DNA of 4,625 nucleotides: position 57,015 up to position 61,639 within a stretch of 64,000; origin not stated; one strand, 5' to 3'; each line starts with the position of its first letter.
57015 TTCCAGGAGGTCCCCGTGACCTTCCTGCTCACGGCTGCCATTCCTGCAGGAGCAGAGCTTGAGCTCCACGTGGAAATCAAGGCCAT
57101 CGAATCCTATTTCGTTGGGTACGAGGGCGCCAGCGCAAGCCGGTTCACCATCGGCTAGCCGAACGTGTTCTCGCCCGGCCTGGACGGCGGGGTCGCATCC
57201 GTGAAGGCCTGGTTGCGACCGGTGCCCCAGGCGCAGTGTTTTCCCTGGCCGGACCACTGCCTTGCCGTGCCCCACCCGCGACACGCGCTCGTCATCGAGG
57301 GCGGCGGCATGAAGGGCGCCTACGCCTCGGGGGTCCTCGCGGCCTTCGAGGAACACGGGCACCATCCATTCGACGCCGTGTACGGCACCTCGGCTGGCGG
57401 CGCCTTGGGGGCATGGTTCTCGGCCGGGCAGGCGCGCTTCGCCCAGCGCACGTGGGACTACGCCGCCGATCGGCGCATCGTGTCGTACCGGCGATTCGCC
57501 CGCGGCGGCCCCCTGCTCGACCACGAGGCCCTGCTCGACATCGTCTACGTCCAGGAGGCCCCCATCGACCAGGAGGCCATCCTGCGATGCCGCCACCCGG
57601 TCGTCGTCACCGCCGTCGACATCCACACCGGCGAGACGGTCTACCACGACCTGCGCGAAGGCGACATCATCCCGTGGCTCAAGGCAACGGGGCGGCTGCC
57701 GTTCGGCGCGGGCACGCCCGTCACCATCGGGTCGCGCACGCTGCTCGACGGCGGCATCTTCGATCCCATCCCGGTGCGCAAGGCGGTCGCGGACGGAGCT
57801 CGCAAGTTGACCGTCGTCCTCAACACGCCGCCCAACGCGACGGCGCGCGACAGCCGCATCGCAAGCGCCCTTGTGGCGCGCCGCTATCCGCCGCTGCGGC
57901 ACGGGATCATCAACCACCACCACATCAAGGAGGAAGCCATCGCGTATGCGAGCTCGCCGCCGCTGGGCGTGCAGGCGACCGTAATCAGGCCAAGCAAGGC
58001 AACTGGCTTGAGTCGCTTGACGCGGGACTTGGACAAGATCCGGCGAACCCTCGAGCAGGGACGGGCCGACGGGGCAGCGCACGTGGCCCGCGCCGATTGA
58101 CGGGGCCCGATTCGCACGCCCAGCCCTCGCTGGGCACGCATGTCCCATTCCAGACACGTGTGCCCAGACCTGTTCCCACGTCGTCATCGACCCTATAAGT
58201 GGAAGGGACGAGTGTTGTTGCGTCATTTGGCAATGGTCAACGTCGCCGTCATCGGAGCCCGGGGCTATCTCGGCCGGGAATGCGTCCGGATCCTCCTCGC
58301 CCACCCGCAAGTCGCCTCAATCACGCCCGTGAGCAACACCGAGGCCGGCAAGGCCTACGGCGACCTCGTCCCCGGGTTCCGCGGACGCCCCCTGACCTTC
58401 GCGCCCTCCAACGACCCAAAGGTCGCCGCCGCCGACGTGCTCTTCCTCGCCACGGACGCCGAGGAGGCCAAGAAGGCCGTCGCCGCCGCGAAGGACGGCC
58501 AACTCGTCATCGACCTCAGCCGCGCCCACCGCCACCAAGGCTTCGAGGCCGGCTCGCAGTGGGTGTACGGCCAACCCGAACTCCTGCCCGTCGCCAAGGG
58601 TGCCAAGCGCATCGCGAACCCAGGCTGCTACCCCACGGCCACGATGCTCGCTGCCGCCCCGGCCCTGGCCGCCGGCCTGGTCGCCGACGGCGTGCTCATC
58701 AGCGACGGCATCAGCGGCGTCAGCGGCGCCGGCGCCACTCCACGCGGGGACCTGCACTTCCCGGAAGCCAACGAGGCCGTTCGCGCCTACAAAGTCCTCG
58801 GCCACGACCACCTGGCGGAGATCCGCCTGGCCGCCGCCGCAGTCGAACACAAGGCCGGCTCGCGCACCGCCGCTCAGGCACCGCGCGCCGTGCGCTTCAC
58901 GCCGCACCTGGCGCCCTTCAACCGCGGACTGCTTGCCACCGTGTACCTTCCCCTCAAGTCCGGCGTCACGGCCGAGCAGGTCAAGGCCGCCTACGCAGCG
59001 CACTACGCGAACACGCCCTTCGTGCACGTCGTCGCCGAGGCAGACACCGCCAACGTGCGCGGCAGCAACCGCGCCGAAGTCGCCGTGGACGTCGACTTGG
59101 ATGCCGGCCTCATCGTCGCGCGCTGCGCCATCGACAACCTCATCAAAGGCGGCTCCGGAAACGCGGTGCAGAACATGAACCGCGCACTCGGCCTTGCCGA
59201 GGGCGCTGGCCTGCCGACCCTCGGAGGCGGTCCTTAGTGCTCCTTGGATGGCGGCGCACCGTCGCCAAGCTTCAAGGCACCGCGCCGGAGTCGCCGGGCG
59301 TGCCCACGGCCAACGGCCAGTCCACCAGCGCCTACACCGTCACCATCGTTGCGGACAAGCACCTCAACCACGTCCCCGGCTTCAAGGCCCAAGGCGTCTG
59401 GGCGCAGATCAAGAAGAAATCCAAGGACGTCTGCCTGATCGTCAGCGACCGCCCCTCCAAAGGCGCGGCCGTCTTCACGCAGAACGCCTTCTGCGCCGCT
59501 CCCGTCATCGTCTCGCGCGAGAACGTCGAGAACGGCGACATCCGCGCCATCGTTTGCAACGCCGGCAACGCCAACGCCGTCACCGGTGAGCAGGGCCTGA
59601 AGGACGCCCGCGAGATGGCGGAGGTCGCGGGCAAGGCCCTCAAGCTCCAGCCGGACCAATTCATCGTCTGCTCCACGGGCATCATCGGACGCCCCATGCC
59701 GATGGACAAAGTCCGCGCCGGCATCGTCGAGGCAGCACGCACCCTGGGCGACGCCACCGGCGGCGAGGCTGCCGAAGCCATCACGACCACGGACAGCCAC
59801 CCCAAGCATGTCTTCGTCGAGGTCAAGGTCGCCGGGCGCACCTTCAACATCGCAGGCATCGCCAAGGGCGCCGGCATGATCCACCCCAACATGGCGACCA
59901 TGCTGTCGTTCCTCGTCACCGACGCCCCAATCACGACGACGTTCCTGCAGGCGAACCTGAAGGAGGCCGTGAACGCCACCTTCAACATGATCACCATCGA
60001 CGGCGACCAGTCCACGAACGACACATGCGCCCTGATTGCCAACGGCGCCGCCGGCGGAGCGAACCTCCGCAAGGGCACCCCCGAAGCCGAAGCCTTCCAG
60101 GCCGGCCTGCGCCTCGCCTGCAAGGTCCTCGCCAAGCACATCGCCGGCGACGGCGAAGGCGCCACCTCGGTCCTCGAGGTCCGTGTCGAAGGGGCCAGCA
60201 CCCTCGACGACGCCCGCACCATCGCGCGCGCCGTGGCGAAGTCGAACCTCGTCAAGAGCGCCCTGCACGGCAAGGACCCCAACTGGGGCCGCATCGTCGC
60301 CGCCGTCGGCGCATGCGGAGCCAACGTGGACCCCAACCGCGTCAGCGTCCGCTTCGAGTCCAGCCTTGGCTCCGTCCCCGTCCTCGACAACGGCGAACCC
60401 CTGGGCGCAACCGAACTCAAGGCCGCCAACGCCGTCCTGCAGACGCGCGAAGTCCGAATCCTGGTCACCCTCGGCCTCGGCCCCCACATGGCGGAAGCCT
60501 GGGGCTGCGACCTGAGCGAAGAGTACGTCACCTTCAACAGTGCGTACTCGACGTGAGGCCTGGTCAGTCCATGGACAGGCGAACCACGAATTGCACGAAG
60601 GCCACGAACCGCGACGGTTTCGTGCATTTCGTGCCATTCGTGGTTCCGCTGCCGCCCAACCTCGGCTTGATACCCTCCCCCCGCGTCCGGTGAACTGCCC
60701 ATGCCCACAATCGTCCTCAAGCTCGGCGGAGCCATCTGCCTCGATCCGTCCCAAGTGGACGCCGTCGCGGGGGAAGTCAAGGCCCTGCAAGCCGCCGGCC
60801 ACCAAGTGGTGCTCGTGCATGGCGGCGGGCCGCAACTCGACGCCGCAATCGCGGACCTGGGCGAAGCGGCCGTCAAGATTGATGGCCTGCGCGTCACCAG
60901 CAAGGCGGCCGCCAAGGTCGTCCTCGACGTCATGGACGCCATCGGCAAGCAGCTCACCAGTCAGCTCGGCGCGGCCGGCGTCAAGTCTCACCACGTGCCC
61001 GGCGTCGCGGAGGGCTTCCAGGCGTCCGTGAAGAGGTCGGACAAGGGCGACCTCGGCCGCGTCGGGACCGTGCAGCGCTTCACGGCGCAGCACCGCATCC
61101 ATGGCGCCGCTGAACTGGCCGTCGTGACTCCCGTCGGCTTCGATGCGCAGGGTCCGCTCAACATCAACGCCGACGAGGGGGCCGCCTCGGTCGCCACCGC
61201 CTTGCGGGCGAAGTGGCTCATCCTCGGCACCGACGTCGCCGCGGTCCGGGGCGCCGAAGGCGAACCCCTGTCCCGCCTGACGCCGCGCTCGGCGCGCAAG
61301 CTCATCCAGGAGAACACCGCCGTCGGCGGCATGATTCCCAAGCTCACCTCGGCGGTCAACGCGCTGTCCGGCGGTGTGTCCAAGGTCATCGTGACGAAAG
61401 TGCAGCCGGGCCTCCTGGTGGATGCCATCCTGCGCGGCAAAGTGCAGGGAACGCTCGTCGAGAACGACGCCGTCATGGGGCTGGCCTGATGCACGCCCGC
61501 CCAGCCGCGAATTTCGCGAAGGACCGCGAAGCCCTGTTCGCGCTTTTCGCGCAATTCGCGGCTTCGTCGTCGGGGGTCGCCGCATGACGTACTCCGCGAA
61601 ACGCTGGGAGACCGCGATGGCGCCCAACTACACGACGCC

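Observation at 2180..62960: Dense family of hairpin elements with three 9-nt units per arm and arm-to-arm compensatory core changes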

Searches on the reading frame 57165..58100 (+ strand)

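Call 37: search_protein_families(library=pfam, proteins=[window:57165-58100:+])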
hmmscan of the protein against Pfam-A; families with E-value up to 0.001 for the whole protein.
window:57165-58100:+ (311 aa): 2 families
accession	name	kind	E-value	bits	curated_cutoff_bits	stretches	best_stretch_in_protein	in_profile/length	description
PF01734.28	Patatin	-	1.9e-21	77.6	27.7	1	42-207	1-190/191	Patatin-like phospholipase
PF19890.4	DUF6363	-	2.5e-08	34.1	26.4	1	241-308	1-68/75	Domain of unknown function (DUF6363)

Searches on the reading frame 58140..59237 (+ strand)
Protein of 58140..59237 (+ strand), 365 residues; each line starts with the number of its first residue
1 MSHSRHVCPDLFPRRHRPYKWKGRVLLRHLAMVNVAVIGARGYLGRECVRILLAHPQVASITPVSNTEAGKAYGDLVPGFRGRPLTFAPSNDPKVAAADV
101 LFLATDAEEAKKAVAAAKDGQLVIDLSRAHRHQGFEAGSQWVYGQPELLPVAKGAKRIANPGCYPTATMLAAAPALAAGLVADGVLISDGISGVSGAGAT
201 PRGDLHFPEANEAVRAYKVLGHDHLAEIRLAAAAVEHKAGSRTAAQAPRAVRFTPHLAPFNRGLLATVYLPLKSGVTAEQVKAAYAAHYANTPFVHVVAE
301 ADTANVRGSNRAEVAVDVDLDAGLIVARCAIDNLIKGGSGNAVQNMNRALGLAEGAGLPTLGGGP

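Call 38: search_protein_families(library=pfam, proteins=[window:58140-59237:+])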
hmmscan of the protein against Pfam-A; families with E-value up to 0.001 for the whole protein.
window:58140-59237:+ (365 aa): 3 families
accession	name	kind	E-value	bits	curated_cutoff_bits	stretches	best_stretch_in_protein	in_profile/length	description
PF22698.1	Semialdhyde_dhC_1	-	1.1e-46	159.1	27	1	163-333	1-165/165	Semialdehyde dehydrogenase, dimerisation domain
PF01118.30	Semialdhyde_dh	-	1.5e-20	74.2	26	1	34-149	1-114/121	Semialdehyde dehydrogenase, NAD binding domain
PF02774.23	Semialdhyde_dhC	-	3e-11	44.2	26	1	186-336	14-184/184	Semialdehyde dehydrogenase, dimerisation domain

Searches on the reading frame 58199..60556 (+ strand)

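Call 38: search_protein_families(library=pfam, proteins=[window:58199-60556:+])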
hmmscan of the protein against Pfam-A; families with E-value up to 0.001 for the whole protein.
window:58199-60556:+ (785 aa): 1 family
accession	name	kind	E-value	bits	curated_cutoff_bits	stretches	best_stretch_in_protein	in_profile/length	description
PF01960.23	ArgJ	-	1.4e-145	485.2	32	1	397-785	2-377/377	ArgJ family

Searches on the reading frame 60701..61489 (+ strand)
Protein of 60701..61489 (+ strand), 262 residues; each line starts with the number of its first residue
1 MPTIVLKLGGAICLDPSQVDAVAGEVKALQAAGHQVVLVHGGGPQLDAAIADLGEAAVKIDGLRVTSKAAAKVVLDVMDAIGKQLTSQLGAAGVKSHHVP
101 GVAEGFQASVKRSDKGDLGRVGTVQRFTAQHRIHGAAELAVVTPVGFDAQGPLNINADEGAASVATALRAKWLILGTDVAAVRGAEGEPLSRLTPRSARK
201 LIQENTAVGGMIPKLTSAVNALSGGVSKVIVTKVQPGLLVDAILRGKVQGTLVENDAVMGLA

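Call 38: search_protein_families(library=pfam, proteins=[window:60701-61489:+])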
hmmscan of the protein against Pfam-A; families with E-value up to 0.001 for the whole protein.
window:60701-61489:+ (262 aa): 1 family
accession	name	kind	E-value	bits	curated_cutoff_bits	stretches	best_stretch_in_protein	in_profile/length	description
PF00696.33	AA_kinase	-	6.9e-32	111.5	24.9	1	3-232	2-233/234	Amino acid kinase family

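Call 68: find_encoding_contigs(protein=window:60701-61489:+, flank=10000, max_places=5)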
Protein window:60701-61489:+ (262 aa): 2 contigs read that carry it; 2 places shown.
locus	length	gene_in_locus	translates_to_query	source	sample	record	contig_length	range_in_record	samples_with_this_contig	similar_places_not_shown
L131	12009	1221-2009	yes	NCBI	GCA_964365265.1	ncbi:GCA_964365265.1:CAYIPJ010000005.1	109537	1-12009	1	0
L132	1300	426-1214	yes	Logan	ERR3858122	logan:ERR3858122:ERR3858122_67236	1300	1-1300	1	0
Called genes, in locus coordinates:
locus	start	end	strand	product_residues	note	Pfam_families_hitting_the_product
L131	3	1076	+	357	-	?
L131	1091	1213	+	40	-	-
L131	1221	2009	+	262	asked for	PF00696:AA_kinase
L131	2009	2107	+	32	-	-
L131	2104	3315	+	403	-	PF00202:Aminotran_3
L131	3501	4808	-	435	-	PF03463:eRF1_1, PF18854:baeRF_family10, PF03464:eRF1_2, PF18859:acVLRF1, PF03465:eRF1_3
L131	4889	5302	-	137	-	PF01850:PIN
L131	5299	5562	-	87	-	-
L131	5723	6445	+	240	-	PF00696:AA_kinase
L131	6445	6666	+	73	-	PF09889:DUF2116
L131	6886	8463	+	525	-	PF01409:tRNA-synt_2d, PF17759:tRNA_synthFbeta (faint), PF00152:tRNA-synt_2 (faint)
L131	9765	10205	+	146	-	PF00903:Glyoxalase, PF13669:Glyoxalase_4 (weak), PF18029:Glyoxalase_6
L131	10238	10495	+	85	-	-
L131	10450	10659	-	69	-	-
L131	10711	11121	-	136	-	PF01050:MannoseP_isomer, PF07883:Cupin_2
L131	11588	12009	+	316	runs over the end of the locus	PF01073:3Beta_HSD, PF01370:Epimerase, PF02719:Polysacc_synt_2 (weak), PF07993:NAD_binding_4, PF13460:NAD_binding_10, PF16363:GDP_Man_Dehyd, PF04321:RmlD_sub_bind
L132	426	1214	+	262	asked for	PF00696:AA_kinase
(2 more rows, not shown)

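Call 70: find_homologous_proteins(query=window:60701-61489:+, max_evalue=1e-60)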
Query window:60701-61489:+ (262 aa): 95 proteins with E <= 1e-60 among 8000 candidates.
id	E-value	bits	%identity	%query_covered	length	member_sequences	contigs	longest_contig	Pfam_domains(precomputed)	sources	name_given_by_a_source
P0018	1.4e-156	538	100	100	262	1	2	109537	PF00696.34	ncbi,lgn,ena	ncbi:MAG: acetylglutamate kinase [Candidatus Thermoplasmatota archaeon]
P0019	3.6e-132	458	84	100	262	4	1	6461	PF00696.34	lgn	-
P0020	6.1e-132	457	84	100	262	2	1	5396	PF00696.34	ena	-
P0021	7.6e-132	457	83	98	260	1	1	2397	PF00696.34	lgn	-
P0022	3.3e-131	455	84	100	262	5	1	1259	PF00696.34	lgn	-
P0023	9.2e-131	453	83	100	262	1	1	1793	PF00696.34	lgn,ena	-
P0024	2.7e-129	448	82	100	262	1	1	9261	PF00696.34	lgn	-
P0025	3.0e-129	448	82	98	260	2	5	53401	PF00696.34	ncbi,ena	-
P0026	3.6e-129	448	82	100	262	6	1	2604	PF00696.34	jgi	jgi:acetylglutamate kinase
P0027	7.1e-129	447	83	100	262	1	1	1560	PF00696.34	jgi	jgi:acetylglutamate kinase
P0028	9.2e-129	447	83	100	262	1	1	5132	PF00696.34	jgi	jgi:acetylglutamate kinase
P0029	1.7e-128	446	82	98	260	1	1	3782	PF00696.34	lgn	-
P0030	2.7e-128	445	84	98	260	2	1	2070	PF00696.34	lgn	-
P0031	2.0e-127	442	82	100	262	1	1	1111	PF00696.34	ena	-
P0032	1.4e-125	436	82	98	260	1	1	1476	PF00696.34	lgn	-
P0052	2.6e-118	412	79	98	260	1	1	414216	PF00696.34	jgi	jgi:acetylglutamate kinase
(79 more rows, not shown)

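Call 71: find_encoding_contigs(protein=P0025, flank=10000, max_places=5)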
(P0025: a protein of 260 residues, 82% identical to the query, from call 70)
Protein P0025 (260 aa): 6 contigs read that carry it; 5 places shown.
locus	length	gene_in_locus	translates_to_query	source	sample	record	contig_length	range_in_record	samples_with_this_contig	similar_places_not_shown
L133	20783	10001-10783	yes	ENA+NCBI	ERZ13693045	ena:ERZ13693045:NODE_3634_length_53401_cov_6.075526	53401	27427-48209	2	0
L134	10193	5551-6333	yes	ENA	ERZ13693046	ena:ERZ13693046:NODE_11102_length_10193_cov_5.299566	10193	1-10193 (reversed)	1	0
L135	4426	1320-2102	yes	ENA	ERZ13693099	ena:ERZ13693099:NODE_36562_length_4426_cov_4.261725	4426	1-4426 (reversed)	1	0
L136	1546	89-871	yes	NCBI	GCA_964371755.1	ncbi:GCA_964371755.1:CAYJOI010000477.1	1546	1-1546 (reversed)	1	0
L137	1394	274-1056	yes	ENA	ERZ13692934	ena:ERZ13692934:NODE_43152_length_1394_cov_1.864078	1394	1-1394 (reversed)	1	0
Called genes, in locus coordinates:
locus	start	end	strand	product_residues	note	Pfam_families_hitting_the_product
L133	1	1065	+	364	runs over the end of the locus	PF00676:E1_dh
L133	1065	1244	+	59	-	-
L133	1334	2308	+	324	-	PF02779:Transket_pyr, PF02780:Transketolase_C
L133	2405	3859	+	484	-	PF00364:Biotin_lipoyl, PF25997:BSH_YhbJ (weak), PF25919:BSH_CusB (weak), PF02817:E3_binding, PF00198:2-oxoacid_dh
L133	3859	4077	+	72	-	-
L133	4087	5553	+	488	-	PF00890:FAD_binding_2 (weak), PF01134:GIDA (faint), PF03486:HI0933_like (faint), PF07992:Pyr_redox_2, PF12831:FAD_oxidored (weak), PF13738:Pyr_redox_3, PF00070:Pyr_redox, PF02852:Pyr_redox_dim, +1 more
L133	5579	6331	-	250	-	-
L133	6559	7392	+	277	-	PF01734:Patatin, PF19890:DUF6363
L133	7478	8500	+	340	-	PF01118:Semialdhyde_dh, PF22698:Semialdhyde_dhC_1, PF02774:Semialdhyde_dhC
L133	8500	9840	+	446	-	PF01960:ArgJ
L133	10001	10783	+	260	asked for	PF00696:AA_kinase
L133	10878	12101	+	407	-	PF00202:Aminotran_3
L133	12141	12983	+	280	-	PF00730:HhH-GPD, PF00633:HHH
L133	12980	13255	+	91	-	-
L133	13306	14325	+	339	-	PF03692:CxxCxxCC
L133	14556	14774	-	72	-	-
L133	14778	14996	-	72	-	-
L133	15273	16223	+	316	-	PF00106:adh_short, PF13561:adh_short_C2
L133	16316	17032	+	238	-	PF01569:PAP2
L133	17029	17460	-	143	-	-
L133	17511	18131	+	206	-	PF13207:AAA_17, PF13238:AAA_18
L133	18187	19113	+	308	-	-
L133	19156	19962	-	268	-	PF00383:dCMP_cyt_deam_1, PF14437:MafB19-deam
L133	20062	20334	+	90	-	-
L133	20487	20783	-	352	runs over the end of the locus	PF00465:Fe-ADH, PF13685:Fe-ADH_2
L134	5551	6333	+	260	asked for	PF00696:AA_kinase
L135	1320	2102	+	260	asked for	PF00696:AA_kinase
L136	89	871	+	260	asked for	PF00696:AA_kinase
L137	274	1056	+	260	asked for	PF00696:AA_kinase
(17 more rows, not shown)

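Call 72: find_encoding_contigs(protein=P0019, flank=10000, max_places=3)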
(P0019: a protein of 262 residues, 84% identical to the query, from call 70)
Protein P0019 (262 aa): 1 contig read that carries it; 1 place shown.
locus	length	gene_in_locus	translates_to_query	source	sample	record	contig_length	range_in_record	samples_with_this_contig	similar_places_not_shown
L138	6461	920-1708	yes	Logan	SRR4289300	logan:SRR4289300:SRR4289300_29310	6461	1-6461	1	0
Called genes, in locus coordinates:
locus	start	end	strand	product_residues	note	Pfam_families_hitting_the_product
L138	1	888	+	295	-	?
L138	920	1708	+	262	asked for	PF00696:AA_kinase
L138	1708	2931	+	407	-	PF00202:Aminotran_3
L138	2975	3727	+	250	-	PF00730:HhH-GPD, PF00633:HHH (weak)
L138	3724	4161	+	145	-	PF00583:Acetyltransf_1, PF13673:Acetyltransf_10 (weak), PF13508:Acetyltransf_7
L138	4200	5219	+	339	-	PF03692:CxxCxxCC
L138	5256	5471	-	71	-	-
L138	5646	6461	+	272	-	?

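Call 73: find_encoding_contigs(protein=P0052, flank=10000, max_places=2)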
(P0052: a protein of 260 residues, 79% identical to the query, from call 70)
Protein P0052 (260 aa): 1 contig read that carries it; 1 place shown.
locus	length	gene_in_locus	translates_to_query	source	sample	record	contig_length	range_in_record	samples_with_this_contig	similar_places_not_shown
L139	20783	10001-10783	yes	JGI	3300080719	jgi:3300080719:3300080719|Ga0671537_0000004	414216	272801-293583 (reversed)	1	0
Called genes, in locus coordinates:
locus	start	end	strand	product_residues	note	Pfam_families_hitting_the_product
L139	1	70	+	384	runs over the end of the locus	PF00676:E1_dh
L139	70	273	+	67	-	-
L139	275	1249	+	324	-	PF02779:Transket_pyr, PF02780:Transketolase_C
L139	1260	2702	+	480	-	PF00364:Biotin_lipoyl, PF25997:BSH_YhbJ, PF02817:E3_binding, PF00198:2-oxoacid_dh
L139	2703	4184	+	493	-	PF03486:HI0933_like (faint), PF07992:Pyr_redox_2, PF13450:NAD_binding_8 (faint), PF13738:Pyr_redox_3, PF00070:Pyr_redox, PF02852:Pyr_redox_dim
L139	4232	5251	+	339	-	PF03403:PAF-AH_p_II (weak), PF07224:Chlorophyllase (faint)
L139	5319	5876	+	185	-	-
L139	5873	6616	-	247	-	-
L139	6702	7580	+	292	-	PF01734:Patatin, PF19890:DUF6363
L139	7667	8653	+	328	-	PF01118:Semialdhyde_dh, PF22698:Semialdhyde_dhC_1, PF02774:Semialdhyde_dhC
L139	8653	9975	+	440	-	PF01960:ArgJ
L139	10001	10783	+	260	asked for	PF00696:AA_kinase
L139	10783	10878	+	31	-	-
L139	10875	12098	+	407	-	PF00202:Aminotran_3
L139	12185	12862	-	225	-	PF24367:DUF7523 (weak), PF13840:ACT_7 (weak)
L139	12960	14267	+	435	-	PF00764:Arginosuc_synth, PF20979:Arginosuc_syn_C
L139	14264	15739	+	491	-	PF00206:Lyase_1, PF14698:ASL_C2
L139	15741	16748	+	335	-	PF02729:OTCace_N, PF00185:OTCace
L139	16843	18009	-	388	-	-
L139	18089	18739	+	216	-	PF21948:LplA-B_cat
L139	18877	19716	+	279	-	PF00239:Resolvase, PF07508:Recombinase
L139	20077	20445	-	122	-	-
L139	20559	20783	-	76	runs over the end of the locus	-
